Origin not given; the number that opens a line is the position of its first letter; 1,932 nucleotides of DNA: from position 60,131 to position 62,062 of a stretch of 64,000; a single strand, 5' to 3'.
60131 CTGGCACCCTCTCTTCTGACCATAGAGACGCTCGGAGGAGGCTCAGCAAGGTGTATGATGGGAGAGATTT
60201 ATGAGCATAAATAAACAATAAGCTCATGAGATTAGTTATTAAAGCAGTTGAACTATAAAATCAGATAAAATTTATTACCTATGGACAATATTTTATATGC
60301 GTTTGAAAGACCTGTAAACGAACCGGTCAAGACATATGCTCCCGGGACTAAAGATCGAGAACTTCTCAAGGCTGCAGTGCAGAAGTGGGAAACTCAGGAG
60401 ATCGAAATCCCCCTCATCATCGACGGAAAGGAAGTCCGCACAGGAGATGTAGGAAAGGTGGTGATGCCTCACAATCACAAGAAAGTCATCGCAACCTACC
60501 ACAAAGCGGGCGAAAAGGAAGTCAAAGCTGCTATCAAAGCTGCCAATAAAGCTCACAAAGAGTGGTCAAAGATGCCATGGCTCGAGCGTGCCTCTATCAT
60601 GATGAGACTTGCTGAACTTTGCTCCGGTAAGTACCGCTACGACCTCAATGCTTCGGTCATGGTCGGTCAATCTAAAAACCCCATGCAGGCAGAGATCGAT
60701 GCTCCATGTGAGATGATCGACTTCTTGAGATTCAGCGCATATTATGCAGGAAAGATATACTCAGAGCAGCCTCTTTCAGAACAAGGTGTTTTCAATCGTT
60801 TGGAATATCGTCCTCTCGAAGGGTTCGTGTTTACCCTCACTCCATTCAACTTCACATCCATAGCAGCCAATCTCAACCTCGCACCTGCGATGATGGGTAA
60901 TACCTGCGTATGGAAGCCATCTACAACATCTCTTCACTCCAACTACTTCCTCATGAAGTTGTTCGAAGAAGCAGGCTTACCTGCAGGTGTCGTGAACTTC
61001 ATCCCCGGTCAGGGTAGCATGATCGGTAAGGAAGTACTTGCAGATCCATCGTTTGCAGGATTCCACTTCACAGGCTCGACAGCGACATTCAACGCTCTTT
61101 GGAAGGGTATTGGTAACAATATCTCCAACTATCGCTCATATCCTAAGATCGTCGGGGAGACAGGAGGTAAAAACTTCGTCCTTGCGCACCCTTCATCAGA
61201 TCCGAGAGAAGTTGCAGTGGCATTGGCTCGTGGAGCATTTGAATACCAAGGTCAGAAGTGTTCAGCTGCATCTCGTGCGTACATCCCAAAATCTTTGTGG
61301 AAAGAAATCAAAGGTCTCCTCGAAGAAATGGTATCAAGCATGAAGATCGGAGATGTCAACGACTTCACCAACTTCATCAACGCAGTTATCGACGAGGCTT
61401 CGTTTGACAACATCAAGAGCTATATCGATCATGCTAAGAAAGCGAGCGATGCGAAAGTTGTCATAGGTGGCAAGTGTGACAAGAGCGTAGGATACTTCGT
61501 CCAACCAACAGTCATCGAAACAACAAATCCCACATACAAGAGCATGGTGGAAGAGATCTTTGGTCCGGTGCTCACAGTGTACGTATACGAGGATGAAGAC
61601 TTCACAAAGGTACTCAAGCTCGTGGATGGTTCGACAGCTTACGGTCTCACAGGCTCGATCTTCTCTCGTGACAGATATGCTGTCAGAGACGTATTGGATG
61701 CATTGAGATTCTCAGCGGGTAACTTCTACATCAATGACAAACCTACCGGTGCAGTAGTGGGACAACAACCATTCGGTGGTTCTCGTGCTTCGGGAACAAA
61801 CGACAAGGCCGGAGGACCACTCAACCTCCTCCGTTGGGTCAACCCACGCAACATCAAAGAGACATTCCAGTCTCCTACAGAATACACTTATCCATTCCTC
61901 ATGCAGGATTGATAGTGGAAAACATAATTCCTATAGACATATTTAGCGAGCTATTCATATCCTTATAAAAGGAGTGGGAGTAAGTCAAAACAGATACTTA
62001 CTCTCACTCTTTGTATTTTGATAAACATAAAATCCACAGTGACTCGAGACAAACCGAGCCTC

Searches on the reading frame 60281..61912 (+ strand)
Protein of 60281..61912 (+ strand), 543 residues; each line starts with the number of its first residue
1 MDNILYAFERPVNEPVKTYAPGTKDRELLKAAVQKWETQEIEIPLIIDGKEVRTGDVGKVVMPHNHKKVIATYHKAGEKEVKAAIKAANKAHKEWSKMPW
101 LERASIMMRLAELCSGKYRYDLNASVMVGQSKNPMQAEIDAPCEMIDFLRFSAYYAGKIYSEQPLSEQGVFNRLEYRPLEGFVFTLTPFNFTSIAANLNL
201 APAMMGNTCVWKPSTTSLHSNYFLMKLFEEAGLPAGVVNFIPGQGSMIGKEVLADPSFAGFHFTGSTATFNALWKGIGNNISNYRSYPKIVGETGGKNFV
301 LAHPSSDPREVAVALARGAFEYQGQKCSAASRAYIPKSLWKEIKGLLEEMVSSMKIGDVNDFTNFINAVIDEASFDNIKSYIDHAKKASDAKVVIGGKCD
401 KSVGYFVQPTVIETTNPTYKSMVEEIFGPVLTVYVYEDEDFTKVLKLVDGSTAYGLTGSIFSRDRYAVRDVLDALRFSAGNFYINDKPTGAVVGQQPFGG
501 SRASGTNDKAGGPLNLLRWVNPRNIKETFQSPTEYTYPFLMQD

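Call 36: find_encoding_contigs(protein=window:60281-61912:+, flank=10000, max_places=10)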
Protein window:60281-61912:+ (543 aa): 2 contigs read that carry it; 2 places shown.
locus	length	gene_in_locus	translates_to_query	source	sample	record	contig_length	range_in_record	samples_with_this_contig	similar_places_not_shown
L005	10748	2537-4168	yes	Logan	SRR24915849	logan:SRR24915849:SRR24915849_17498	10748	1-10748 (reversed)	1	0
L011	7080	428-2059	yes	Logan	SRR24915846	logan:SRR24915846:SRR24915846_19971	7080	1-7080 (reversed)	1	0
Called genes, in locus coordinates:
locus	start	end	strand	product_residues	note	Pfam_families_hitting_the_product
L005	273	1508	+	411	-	PF00202:Aminotran_3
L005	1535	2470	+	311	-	PF19420:DDAH_eukar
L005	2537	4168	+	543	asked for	PF00171:Aldedh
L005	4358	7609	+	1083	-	PF26549:Tricorn_N, PF26550:Tricorn_2nd, PF07676:PD40, PF26549:Tricorn_N, PF26550:Tricorn_2nd, PF07676:PD40, PF14684:Tricorn_C1, PF03572:Peptidase_S41, +5 more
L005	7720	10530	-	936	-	PF13620:CarboxypepD_reg, PF13715:CarbopepD_reg_2, PF18939:DUF5686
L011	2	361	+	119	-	?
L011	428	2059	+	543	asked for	PF00171:Aldedh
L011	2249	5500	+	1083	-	PF26549:Tricorn_N, PF26550:Tricorn_2nd, PF07676:PD40, PF26549:Tricorn_N, PF26550:Tricorn_2nd, PF07676:PD40, PF14684:Tricorn_C1, PF03572:Peptidase_S41, +5 more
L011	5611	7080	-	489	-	?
